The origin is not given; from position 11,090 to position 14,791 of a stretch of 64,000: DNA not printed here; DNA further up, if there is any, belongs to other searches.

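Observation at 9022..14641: Stand-alone AddB-like Fe-S nuclease translationally coupled to recG, with no AddA/UvrD-type helicase partner in 64 kb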

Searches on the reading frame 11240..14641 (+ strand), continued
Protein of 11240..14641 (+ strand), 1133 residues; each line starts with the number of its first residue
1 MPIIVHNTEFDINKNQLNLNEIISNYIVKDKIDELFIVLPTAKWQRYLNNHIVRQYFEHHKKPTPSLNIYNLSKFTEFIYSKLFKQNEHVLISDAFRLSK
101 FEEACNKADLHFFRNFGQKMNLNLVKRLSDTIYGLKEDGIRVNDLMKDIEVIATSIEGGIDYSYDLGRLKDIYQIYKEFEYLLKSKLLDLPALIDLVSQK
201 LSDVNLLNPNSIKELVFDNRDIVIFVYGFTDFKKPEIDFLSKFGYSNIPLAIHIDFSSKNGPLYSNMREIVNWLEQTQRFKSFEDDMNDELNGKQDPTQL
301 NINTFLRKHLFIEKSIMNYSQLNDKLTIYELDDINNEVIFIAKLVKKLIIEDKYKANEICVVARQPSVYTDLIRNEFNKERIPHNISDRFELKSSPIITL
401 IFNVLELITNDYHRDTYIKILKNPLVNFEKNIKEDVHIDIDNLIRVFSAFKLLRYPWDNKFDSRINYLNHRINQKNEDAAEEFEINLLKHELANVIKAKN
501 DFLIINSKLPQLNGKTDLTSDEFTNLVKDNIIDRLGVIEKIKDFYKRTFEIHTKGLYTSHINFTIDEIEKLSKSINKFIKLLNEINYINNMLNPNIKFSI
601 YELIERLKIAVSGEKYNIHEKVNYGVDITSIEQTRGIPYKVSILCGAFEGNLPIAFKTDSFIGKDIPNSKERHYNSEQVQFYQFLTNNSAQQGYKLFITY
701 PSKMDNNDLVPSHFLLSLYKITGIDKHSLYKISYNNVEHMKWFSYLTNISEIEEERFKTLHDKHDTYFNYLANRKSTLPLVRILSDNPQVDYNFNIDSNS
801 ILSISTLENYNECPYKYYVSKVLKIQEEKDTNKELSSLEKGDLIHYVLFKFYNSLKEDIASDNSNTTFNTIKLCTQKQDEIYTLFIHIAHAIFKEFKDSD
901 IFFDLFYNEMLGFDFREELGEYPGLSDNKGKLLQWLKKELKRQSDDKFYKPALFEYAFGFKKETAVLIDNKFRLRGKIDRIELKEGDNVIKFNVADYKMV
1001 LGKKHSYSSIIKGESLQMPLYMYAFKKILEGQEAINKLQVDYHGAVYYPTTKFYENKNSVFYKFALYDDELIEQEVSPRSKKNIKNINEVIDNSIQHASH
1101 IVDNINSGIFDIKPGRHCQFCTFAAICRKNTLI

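Call 16: find_encoding_contigs(protein=P0012, flank=10000, max_places=2)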
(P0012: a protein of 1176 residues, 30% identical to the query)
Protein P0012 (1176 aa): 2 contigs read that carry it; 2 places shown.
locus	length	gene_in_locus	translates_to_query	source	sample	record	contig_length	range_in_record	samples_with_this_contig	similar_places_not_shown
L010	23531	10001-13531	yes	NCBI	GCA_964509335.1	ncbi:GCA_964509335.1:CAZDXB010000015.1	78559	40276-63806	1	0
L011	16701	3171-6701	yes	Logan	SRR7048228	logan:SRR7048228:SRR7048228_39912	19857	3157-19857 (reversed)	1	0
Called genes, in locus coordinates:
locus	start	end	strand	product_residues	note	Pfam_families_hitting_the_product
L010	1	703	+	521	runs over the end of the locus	PF02142:MGS, PF01808:AICARFT_IMPCHas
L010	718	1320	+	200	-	PF01739:CheR, PF13649:Methyltransf_25 (faint)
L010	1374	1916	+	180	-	PF00753:Lactamase_B, PF19583:ODP (faint), PF23023:Anti-Pycsar_Apyc1 (faint), PF00753:Lactamase_B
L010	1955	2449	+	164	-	PF01584:CheW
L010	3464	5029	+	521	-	PF00171:Aldedh, PF05893:LuxC (weak)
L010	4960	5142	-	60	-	-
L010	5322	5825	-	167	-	PF13162:DUF3997 (weak)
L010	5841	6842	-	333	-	-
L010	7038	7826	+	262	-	PF00588:SpoU_methylase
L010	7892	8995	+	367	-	PF02481:DNA_processg_A, PF17782:WHD_DprA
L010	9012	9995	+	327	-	PF00348:polyprenyl_synt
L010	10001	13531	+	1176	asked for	PF21445:ADDB_N, PF12705:PDDEXK_1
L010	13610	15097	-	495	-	PF01743:PolyA_pol, PF12627:PolyA_pol_RNAbd, PF01966:HD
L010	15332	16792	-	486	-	PF18962:Por_Secre_tail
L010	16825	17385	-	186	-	PF18962:Por_Secre_tail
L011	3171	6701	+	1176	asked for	PF21445:ADDB_N, PF12705:PDDEXK_1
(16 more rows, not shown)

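Call 17: search_solved_structures(query=window:11240-14638:+, max_evalue=1, show_alignments=1)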
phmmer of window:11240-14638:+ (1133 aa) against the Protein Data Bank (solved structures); distinct sequences matched with E-value up to 1: 1.
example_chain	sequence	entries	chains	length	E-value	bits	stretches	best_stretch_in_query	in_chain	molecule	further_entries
3u44_B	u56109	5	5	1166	9.7e-10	40.5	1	181-458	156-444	ATP-dependent helicase/deoxyribonuclease subunit B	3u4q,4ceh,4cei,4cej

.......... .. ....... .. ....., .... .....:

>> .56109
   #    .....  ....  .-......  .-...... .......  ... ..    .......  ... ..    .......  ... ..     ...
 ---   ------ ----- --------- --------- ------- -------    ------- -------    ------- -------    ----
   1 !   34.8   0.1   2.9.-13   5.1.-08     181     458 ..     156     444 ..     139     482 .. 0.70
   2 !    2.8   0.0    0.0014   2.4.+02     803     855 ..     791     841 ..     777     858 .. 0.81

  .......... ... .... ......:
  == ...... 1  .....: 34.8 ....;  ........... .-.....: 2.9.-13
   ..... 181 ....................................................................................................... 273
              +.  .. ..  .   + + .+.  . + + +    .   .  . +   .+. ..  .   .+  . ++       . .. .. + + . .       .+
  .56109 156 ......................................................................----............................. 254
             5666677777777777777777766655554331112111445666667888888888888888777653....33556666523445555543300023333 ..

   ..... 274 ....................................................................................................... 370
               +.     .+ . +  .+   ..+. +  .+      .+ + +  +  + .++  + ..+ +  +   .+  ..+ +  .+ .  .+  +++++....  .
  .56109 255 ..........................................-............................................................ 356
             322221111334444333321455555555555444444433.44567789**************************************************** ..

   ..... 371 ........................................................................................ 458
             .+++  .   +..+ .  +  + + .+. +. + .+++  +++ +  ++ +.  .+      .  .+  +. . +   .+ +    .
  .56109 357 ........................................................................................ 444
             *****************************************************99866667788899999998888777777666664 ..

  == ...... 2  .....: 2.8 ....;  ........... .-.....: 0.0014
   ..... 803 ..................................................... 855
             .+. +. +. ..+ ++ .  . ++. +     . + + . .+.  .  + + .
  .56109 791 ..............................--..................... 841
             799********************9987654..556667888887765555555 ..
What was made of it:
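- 11240..14641 (+): addB-type gene (1133 aa; NCBI protein HRP01703.1, named there 'exodeoxyribonuclease V subunit gamma'). PDB phmmer hits 3u44_B at E 9.7e-10 (call 17).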

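Call 18: search_protein_families(library=ncbifam, proteins=[window:11240-14638:+, P0012, P0021], max_evalue=0.01)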
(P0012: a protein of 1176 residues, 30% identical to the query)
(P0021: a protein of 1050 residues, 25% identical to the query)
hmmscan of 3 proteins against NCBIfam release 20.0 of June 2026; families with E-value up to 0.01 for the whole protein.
window:11240-14638:+ (1133 aa): 4 families
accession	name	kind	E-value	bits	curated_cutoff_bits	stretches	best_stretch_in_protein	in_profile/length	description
TIGR02773.1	addB_Gpos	equivalog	3.4e-28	97.8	903.7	3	123-447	118-426/1159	helicase-exonuclease AddAB subunit AddB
TIGR02786.1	addB_alphas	equivalog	4.6e-09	34.9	486.5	1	802-871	752-821/1024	double-strand break repair protein AddB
TIGR03623.1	TIGR03623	subfamily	2.1e-07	29.5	299.6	0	806-857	604-655/876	probable DNA repair protein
TIGR00372.1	cas4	equivalog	2.4e-06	27.5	65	0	803-859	2-53/180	CRISPR-associated protein Cas4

P0012 (1176 aa): 5 families
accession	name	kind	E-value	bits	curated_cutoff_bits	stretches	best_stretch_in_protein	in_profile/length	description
TIGR02773.1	addB_Gpos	equivalog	5.8e-44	150.1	903.7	3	66-907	62-851/1159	helicase-exonuclease AddAB subunit AddB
TIGR03623.1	TIGR03623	subfamily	1.3e-18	66.7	299.6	3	800-892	562-654/876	probable DNA repair protein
TIGR00372.1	cas4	equivalog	0.00032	20.6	65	0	1134-1172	141-179/180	CRISPR-associated protein Cas4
TIGR02786.1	addB_alphas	equivalog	0.00042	18.5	486.5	1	836-898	750-812/1024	double-strand break repair protein AddB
NF008289.0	PRK11069.1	equivalog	0.0027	15.3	1470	0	627-771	659-795/1122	exodeoxyribonuclease V subunit gamma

P0021 (1050 aa): 5 families
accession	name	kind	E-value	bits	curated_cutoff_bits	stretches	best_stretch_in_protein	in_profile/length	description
TIGR02773.1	addB_Gpos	equivalog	2.3e-52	177.9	903.7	2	17-965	22-1000/1159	helicase-exonuclease AddAB subunit AddB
TIGR03623.1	TIGR03623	subfamily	1.5e-22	79.7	299.6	1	746-1046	604-876/876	probable DNA repair protein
TIGR02786.1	addB_alphas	equivalog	1.7e-19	69.5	486.5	1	737-1015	747-989/1024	double-strand break repair protein AddB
TIGR02774.1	rexB_recomb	equivalog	2.9e-10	39.2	718.35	1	281-973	282-949/1076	ATP-dependent nuclease subunit B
TIGR01450.1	recC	equivalog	7.9e-05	20.8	582.9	0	558-635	640-719/1063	exodeoxyribonuclease V subunit gamma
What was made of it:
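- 11240..14641 (+): TIGR02773 addB_Gpos matches at E 3.4e-28 but far below its cut-off (call 18).
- On AddB (subunit B of AddAB/RexAB): 98 bits vs a cut-off of 904 for TIGR02773; 35 bits vs 487 for TIGR02786 (call 18).
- Closest known: Bacillus subtilis AddB. Different: Far below the TIGR02773 equivalog cut-off (call 18).
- Sequence matches to AddB in the PDB and to TIGR02773 (calls 17, 18). The protein scores far below the NCBIfam AddB equivalog cut-off (98 vs 904 bits, call 18).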
